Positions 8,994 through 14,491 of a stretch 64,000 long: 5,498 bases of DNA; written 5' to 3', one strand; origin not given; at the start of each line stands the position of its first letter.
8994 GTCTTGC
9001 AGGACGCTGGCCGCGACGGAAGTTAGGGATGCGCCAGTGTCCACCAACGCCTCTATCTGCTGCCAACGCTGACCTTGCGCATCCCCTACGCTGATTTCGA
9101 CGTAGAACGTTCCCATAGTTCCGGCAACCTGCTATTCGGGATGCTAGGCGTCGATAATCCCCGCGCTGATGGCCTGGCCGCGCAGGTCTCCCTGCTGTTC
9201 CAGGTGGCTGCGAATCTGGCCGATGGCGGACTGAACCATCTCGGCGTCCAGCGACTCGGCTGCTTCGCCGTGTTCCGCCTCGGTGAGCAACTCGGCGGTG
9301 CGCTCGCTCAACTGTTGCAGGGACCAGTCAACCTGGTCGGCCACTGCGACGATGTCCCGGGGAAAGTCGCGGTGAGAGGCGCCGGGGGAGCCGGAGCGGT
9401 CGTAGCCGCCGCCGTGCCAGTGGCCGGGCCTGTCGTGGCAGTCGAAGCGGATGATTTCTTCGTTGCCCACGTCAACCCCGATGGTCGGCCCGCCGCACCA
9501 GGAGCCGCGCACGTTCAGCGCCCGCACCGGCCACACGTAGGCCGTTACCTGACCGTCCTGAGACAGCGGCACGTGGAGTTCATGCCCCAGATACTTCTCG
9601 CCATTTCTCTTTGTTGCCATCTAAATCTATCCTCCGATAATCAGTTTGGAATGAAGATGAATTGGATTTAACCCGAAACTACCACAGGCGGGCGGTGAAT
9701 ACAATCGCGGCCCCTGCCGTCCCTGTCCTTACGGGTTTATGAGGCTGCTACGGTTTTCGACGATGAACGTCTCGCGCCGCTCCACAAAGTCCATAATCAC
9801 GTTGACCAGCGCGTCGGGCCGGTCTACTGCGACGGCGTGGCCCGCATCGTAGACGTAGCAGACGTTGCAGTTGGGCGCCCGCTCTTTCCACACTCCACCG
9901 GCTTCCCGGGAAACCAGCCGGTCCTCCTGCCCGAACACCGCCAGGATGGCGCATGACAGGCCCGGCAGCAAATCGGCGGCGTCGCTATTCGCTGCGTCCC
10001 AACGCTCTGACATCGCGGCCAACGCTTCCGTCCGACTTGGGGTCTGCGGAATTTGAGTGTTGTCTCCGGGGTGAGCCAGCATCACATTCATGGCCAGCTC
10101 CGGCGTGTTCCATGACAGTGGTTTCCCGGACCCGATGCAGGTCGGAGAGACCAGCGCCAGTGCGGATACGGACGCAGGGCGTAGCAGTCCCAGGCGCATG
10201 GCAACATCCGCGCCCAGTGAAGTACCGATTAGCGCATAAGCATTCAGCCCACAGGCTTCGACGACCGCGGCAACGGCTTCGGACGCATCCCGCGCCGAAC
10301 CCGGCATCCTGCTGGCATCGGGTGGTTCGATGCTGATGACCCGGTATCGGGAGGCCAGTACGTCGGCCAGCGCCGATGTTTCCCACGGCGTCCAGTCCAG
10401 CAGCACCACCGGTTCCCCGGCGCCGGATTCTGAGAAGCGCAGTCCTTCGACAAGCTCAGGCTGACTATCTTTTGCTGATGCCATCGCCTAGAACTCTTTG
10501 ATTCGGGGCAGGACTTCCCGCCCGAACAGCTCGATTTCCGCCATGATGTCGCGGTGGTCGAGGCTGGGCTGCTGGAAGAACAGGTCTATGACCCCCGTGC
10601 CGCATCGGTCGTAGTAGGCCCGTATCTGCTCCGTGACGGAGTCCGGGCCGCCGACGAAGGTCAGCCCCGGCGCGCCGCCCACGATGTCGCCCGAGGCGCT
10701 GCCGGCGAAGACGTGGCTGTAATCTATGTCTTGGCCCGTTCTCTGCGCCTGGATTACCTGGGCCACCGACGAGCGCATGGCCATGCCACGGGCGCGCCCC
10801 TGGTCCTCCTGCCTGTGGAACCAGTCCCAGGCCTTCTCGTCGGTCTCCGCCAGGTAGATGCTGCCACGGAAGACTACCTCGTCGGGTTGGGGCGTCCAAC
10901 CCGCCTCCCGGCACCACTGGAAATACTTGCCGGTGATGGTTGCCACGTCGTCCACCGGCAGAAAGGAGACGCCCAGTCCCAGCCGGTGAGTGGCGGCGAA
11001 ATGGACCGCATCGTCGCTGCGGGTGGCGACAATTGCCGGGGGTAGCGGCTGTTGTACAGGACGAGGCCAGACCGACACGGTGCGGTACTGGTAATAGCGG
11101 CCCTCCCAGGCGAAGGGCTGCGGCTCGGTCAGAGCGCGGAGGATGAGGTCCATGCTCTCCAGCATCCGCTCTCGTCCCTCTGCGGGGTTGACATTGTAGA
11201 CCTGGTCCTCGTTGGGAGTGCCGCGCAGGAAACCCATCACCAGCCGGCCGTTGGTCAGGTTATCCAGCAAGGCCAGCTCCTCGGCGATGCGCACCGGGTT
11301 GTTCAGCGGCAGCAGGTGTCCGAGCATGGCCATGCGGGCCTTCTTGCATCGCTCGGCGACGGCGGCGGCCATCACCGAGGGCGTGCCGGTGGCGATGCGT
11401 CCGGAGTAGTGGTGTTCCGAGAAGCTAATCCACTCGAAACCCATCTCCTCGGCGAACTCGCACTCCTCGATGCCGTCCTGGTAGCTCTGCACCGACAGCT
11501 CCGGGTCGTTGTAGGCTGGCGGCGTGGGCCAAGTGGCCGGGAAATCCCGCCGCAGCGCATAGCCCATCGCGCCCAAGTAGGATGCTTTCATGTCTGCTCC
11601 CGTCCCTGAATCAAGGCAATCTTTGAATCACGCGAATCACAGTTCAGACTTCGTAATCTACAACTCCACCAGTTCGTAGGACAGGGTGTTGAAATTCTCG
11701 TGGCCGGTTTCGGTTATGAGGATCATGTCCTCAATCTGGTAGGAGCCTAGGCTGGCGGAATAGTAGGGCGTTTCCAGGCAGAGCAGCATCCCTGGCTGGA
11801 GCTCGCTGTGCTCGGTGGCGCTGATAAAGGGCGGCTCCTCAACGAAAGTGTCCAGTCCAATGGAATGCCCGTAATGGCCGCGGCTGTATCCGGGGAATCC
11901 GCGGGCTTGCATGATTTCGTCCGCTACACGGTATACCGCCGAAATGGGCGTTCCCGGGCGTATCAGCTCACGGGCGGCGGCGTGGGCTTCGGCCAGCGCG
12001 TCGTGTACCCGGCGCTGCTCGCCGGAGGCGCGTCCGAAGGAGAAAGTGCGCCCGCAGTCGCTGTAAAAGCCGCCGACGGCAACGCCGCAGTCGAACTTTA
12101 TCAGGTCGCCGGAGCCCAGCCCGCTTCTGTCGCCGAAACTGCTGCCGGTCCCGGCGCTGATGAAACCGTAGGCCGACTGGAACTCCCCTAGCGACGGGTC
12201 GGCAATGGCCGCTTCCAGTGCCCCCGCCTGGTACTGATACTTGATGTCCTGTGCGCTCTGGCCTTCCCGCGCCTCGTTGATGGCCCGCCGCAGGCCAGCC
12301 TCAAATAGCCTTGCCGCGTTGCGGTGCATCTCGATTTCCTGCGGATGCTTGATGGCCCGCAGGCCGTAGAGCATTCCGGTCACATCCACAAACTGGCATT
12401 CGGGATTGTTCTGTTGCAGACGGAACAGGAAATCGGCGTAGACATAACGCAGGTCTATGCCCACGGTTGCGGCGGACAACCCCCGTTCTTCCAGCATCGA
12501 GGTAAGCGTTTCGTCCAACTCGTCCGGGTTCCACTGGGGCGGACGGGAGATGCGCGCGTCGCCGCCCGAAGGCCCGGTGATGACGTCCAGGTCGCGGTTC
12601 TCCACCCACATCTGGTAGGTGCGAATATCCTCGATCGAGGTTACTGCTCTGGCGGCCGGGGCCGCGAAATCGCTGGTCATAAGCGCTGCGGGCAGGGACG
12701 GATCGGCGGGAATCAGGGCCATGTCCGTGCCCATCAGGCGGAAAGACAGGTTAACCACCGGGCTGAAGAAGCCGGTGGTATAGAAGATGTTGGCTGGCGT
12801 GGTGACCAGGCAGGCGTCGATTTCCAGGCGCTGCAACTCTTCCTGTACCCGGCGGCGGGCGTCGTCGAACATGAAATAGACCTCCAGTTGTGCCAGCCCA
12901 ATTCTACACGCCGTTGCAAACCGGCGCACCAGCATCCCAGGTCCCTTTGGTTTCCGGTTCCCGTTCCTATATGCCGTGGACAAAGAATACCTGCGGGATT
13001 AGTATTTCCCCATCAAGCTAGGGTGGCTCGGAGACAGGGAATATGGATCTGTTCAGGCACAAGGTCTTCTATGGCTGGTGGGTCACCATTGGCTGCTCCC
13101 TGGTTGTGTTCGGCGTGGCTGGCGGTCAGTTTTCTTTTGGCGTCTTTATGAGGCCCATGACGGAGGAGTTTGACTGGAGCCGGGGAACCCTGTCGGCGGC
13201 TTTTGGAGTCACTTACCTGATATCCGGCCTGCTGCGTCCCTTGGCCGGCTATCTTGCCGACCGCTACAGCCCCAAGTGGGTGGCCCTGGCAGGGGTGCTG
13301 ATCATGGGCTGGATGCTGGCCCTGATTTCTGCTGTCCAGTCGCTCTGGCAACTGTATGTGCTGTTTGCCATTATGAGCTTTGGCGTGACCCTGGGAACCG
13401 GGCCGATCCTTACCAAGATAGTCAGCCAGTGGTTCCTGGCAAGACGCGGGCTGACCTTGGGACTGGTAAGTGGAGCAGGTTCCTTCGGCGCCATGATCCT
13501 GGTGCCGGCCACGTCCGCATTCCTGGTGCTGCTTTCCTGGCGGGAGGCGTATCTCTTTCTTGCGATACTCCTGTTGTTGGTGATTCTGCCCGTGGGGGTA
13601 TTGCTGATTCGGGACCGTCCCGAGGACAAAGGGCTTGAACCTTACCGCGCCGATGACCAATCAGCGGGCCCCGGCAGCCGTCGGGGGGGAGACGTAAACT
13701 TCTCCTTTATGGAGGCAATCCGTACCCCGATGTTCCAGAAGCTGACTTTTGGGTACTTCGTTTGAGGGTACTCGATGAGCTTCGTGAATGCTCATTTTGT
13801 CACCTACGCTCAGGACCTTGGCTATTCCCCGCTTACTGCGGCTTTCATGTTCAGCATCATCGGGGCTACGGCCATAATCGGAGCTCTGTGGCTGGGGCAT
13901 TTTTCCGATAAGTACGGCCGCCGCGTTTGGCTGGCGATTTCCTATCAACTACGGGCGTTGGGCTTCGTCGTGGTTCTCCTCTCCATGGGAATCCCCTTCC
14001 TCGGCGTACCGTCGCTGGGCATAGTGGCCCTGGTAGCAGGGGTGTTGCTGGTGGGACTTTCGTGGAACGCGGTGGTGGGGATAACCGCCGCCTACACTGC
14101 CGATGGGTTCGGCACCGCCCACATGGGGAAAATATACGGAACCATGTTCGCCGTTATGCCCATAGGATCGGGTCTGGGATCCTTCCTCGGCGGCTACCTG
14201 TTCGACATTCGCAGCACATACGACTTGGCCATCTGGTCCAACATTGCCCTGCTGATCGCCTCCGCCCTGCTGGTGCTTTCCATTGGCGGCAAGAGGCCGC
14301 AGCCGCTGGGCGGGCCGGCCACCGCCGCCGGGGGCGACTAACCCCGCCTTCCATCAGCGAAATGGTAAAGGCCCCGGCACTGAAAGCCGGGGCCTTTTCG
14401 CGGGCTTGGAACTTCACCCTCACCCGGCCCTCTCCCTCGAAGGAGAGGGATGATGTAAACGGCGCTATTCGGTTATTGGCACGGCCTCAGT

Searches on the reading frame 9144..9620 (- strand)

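Call 76: search_protein_families(library=pfam, proteins=[window:9144-9620:-], max_evalue=0.00001)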
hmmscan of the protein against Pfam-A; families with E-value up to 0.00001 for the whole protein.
window:9144-9620:- (158 aa): 1 family
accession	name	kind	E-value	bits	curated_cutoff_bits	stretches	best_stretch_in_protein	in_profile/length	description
PF24777.1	DUF7700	-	1.7e-12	47.5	25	1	52-139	34-114/115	Domain of unknown function (DUF7700)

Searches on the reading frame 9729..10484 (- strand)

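Call 76: search_protein_families(library=pfam, proteins=[window:9729-10484:-], max_evalue=0.00001)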
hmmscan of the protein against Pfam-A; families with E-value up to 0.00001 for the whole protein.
window:9729-10484:- (251 aa): 3 families
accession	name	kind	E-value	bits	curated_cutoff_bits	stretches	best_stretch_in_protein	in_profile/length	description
PF00561.26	Abhydrolase_1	-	8.5e-08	32.6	25.8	0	36-126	18-110/245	alpha/beta hydrolase fold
PF12697.13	Abhydrolase_6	-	2.1e-07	32.3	26.3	1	31-228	11-216/217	Alpha/beta hydrolase family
PF12146.15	Hydrolase_4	-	4.2e-06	26.7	27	0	64-121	59-116/239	Serine aminopeptidase, S33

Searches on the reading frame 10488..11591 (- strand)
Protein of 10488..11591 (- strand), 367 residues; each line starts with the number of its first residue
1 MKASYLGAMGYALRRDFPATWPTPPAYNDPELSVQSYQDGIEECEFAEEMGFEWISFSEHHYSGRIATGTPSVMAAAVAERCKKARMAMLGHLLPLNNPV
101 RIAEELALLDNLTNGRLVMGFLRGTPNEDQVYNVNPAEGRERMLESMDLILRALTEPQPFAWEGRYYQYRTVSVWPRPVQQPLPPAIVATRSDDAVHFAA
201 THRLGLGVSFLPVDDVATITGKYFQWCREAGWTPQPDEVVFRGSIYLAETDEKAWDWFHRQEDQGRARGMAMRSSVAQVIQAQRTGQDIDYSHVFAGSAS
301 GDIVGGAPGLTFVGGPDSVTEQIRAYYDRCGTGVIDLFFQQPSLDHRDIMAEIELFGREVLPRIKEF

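Call 76: search_protein_families(library=pfam, proteins=[window:10488-11591:-], max_evalue=0.00001)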
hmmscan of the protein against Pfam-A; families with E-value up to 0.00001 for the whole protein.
window:10488-11591:- (367 aa): 1 family
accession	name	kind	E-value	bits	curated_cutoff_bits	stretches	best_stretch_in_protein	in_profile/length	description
PF00296.26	Bac_luciferase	-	2e-44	152.6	27.9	1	31-329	19-310/314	Luciferase-like monooxygenase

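Call 85: search_protein_families(library=ncbifam, proteins=[window:10488-11591:-], max_evalue=0.00001)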
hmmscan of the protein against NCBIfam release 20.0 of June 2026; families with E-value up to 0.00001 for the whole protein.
window:10488-11591:- (367 aa): 17 families
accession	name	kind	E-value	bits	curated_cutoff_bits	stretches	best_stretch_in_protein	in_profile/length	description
TIGR03858.1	LLM_2I7G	subfamily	5e-27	94.8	462.25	1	34-365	22-337/337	Atu2307/SP_0267 family LLM class monooxygenase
TIGR03619.1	F420_Rv2161c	subfamily_domain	2.8e-23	82.8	166.9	1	46-250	6-218/247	TIGR03619 family F420-dependent LLM class oxidoreductase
TIGR04020.1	seco_metab_LLM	subfamily_domain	5.2e-23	81.7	244.45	1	32-254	13-238/341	MupA/Atu3671 family FMN-dependent luciferase-like monooxygenase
NF052254.1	luciferase_Alph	exception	1.3e-19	70.6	600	1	42-210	26-193/354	luciferase subunit alpha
TIGR04036.1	LLM_CE1758_fam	subfamily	2.9e-18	65.8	479.1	1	41-259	31-253/355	CE1758 family FMN-dependent luciferase-like monooxygenase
TIGR03558.1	oxido_grp_1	subfamily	3.2e-18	66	166.95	1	35-356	17-322/325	MsnO8 family LLM class oxidoreductase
TIGR04027.1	LLM_KPN_01858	hypoth_equivalog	3.4e-17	62.4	412.9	1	35-156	17-140/326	putative FMN-dependent luciferase-like monooxygenase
NF052255.1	luciferase_Beta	exception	9.6e-17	61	500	1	41-207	25-193/325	luciferase subunit beta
TIGR03560.1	F420_Rv1855c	subfamily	2.6e-15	56.8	231.4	1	35-233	10-218/227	TIGR03560 family F420-dependent LLM class oxidoreductase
TIGR03621.1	F420_MSMEG_2516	subfamily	6.3e-13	48.5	213.15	1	36-202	12-169/295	TIGR03621 family F420-dependent LLM class oxidoreductase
TIGR04021.1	LLM_DMSO2_sfnG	equivalog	3.3e-12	46.4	382.95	1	44-366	34-347/350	dimethylsulfone monooxygenase SfnG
TIGR03571.1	lucif_BA3436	subfamily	3.6e-12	46.2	303.9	1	58-223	56-221/304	TIGR03571 family LLM class oxidoreductase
TIGR03854.1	F420_MSMEG_3544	hypoth_equivalog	6.6e-09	35.5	295.6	1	48-180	23-153/290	TIGR03854 family LLM class F420-dependent oxidoreductase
TIGR03557.1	F420_G6P_family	subfamily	1e-08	34.7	210.4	1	39-201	14-180/316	TIGR03557 family F420-dependent LLM class oxidoreductase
TIGR03565.1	alk_sulf_monoox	equivalog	1.6e-08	34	518.2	1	71-329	55-319/346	FMNH2-dependent alkanesulfonate monooxygenase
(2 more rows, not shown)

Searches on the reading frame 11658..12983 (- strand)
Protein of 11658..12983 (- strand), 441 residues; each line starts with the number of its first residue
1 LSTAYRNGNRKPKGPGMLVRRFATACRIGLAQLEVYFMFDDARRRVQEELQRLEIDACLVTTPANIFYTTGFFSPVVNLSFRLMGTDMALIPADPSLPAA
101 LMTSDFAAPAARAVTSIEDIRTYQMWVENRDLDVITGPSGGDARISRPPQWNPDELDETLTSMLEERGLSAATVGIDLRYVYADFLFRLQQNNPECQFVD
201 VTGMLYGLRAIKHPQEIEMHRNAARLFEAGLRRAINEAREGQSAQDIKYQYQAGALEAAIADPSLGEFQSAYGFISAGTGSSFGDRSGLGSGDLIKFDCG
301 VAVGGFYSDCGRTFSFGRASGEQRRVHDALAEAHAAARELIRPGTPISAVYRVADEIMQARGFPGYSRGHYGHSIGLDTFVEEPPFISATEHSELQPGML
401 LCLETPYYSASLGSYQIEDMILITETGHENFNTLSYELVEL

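Call 76: search_protein_families(library=pfam, proteins=[window:11658-12983:-], max_evalue=0.00001)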
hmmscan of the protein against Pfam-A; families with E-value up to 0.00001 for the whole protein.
window:11658-12983:- (441 aa): 2 families
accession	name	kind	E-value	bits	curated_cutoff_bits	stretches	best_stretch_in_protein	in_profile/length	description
PF00557.29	Peptidase_M24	-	2.7e-38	132.3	23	1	219-425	2-208/208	Metallopeptidase family M24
PF01321.24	Creatinase_N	-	1.4e-15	58.4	22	1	44-211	3-128/128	Creatinase/Prolidase N-terminal domain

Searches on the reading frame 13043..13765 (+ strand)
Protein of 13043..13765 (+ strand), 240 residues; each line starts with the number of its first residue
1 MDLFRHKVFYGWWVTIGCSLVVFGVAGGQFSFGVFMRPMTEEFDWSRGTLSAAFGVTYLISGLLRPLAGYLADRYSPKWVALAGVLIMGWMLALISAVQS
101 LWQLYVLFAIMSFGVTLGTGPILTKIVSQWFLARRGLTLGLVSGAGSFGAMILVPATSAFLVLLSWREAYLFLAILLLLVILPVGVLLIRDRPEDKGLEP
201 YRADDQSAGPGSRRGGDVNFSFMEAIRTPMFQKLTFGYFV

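Call 6: search_protein_families(library=pfam, proteins=[window:13043-13765:+], max_evalue=0.001)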
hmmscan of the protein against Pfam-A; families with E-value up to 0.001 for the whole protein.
window:13043-13765:+ (240 aa): 1 family
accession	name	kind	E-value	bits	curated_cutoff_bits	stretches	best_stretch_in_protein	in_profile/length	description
PF07690.21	MFS_1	-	2.4e-30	106.1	33.4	1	19-207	2-191/347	Major Facilitator Superfamily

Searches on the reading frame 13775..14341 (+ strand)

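Call 6: search_protein_families(library=pfam, proteins=[window:13775-14341:+], max_evalue=0.001)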
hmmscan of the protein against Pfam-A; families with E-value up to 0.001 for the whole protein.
window:13775-14341:+ (188 aa): 4 families
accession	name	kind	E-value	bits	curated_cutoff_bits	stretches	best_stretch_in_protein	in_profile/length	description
PF07690.21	MFS_1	-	3.1e-15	56.4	33.4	1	8-177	19-178/347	Major Facilitator Superfamily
PF06779.20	MFS_4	-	6.4e-05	22.9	26.3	1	7-170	214-360/364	Uncharacterised MFS-type transporter YbfB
PF12832.13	MFS_1_like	-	0.00011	21.8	25.2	1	10-169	24-172/373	MFS_1 like family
PF00083.30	Sugar_tr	-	0.00031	20.2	22.3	0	11-109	37-128/452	Sugar (and other) transporter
